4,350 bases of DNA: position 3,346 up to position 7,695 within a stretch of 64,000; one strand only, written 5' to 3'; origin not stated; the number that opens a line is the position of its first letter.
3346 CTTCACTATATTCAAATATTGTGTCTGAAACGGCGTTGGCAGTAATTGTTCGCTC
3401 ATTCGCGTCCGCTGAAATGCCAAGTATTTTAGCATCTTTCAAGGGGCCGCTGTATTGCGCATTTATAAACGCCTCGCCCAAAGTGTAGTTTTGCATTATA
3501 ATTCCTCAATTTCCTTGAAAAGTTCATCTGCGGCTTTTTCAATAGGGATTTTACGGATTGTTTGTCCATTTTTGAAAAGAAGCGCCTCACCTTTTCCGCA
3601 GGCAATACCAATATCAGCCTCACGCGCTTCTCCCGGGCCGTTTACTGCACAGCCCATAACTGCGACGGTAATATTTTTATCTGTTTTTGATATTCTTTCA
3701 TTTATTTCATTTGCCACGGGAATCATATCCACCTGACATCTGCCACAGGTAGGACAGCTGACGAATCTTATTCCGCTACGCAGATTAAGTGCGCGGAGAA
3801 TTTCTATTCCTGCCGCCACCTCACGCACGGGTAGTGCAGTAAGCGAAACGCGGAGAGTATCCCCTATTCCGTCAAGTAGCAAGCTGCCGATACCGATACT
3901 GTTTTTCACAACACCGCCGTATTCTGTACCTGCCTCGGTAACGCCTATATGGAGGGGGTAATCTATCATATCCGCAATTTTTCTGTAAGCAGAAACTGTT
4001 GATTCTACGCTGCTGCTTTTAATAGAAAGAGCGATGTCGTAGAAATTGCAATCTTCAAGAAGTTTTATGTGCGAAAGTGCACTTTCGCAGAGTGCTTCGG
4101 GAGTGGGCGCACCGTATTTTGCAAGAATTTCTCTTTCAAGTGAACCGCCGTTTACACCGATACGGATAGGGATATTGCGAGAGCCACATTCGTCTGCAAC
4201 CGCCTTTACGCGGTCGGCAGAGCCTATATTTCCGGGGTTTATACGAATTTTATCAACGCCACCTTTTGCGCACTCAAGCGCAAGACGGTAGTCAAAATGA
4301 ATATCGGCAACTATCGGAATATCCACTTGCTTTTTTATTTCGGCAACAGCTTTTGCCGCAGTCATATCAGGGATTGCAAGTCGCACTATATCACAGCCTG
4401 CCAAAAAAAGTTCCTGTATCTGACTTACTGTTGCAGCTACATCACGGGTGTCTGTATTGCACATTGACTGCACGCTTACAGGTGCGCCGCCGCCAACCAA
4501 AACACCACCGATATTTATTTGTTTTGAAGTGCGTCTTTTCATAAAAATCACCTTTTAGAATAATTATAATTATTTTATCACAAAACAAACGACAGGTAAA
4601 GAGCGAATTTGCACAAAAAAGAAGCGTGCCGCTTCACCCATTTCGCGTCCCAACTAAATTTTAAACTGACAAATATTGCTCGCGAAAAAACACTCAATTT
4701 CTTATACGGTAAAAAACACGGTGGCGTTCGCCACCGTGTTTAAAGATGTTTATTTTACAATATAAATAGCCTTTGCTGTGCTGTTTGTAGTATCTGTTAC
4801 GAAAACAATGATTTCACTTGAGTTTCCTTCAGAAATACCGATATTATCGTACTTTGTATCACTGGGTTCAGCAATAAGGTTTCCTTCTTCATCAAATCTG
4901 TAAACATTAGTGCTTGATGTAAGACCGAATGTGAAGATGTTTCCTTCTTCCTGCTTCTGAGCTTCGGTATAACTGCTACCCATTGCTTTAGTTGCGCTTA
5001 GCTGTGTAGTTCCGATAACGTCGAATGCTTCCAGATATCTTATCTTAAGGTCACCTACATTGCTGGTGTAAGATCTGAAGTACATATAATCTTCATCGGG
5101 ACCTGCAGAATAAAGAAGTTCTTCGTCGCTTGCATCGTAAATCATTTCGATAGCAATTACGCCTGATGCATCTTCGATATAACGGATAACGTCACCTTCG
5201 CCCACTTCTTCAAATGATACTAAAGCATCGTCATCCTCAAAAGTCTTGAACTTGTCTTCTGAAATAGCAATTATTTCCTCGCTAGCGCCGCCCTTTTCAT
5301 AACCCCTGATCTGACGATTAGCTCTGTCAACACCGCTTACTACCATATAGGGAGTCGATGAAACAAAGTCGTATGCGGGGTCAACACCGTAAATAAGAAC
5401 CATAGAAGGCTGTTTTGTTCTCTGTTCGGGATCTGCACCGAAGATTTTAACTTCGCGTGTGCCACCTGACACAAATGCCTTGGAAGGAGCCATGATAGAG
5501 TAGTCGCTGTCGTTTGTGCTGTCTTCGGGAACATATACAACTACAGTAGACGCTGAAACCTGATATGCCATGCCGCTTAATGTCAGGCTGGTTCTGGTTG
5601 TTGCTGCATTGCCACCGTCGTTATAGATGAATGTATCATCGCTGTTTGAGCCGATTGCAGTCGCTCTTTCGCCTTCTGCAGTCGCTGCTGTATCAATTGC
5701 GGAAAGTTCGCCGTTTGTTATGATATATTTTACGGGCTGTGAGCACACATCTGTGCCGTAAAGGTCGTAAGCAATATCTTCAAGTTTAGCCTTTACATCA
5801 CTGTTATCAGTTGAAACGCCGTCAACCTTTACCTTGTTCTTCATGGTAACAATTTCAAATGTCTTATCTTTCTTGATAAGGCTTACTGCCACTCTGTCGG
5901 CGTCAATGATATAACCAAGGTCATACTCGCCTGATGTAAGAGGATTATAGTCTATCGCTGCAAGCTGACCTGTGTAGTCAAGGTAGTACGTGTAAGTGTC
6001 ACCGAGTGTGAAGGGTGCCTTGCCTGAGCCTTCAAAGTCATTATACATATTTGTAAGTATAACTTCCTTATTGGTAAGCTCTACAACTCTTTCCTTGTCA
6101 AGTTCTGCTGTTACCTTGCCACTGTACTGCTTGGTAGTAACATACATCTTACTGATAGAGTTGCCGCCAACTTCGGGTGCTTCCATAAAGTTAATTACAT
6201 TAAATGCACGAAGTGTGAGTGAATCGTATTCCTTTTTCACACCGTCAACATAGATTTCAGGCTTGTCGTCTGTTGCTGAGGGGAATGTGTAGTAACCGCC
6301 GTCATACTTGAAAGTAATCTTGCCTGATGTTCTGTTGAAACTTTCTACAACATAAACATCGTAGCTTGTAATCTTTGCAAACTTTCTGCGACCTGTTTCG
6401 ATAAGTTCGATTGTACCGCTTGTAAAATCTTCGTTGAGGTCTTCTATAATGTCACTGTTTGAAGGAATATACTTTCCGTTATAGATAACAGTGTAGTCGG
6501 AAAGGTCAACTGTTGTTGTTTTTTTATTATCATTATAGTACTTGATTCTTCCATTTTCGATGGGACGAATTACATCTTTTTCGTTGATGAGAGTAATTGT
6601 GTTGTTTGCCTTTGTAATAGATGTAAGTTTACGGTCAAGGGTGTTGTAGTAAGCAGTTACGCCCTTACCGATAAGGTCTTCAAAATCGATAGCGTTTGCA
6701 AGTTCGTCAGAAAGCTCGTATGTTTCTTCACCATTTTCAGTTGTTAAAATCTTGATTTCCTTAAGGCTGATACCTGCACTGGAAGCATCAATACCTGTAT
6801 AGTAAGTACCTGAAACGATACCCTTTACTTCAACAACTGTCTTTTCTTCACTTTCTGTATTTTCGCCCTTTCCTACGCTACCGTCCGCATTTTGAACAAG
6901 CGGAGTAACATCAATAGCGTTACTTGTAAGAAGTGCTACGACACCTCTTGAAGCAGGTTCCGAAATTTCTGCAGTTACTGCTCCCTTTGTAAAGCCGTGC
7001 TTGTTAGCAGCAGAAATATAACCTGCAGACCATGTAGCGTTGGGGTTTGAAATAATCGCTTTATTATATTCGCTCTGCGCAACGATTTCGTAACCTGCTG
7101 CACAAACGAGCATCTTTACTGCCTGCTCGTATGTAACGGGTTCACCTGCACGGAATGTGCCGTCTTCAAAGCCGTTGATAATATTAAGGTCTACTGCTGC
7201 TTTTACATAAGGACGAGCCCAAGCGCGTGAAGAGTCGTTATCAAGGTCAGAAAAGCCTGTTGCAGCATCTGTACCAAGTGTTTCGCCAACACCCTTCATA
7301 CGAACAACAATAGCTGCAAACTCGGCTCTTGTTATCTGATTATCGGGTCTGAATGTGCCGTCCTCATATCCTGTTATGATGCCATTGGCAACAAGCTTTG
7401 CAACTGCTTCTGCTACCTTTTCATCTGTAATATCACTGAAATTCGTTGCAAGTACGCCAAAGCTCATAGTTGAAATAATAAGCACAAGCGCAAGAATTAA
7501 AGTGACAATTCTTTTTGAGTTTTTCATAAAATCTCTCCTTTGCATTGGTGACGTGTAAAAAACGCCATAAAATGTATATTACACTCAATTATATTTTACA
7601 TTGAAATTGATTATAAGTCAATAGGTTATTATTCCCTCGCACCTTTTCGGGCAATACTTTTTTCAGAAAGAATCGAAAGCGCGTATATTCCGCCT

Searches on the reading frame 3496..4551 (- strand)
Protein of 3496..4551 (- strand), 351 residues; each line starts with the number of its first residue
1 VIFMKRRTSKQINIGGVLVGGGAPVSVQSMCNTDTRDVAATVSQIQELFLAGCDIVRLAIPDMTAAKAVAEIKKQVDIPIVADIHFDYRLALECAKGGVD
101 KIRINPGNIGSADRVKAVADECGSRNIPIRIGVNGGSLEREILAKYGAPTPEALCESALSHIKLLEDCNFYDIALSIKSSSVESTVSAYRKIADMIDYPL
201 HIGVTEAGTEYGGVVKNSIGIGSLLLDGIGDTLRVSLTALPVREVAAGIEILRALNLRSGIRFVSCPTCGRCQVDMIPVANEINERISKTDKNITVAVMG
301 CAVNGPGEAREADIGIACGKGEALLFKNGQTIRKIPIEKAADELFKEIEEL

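Call 47: search_protein_families(library=ncbifam, proteins=[window:3496-4551:-], max_evalue=0.00001)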
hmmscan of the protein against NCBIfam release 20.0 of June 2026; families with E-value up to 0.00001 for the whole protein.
window:3496-4551:- (351 aa): 4 families
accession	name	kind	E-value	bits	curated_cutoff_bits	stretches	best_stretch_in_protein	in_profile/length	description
NF001540.0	PRK00366.1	equivalog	9.5e-143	475.4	345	1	4-350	11-359/364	flavodoxin-dependent (E)-4-hydroxy-3-methylbut-2-enyl-diphosphate synthase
TIGR00612.1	ispG_gcpE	equivalog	1.3e-123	412.7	280.25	1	6-348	1-356/357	(E)-4-hydroxy-3-methylbut-2-enyl-diphosphate synthase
NF001912.0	PRK00694.1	equivalog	1.2e-69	235.5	1045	3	119-254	151-290/606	4-hydroxy-3-methylbut-2-en-1-yl diphosphate synthase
NF002534.0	PRK02048.1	equivalog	3e-67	227.7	886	3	113-247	141-279/613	4-hydroxy-3-methylbut-2-en-1-yl diphosphate synthase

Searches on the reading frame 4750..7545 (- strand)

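Call 47: search_protein_families(library=ncbifam, proteins=[window:4750-7545:-], max_evalue=0.00001)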
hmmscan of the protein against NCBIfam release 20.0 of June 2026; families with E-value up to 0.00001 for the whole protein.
window:4750-7545:- (931 aa): 1 family
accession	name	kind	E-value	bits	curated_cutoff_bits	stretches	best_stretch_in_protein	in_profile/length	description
NF033190.2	inl_like_NEAT_1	exception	3.5e-11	42.1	1275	1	34-148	641-750/754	NEAT domain-containing leucine-rich repeat protein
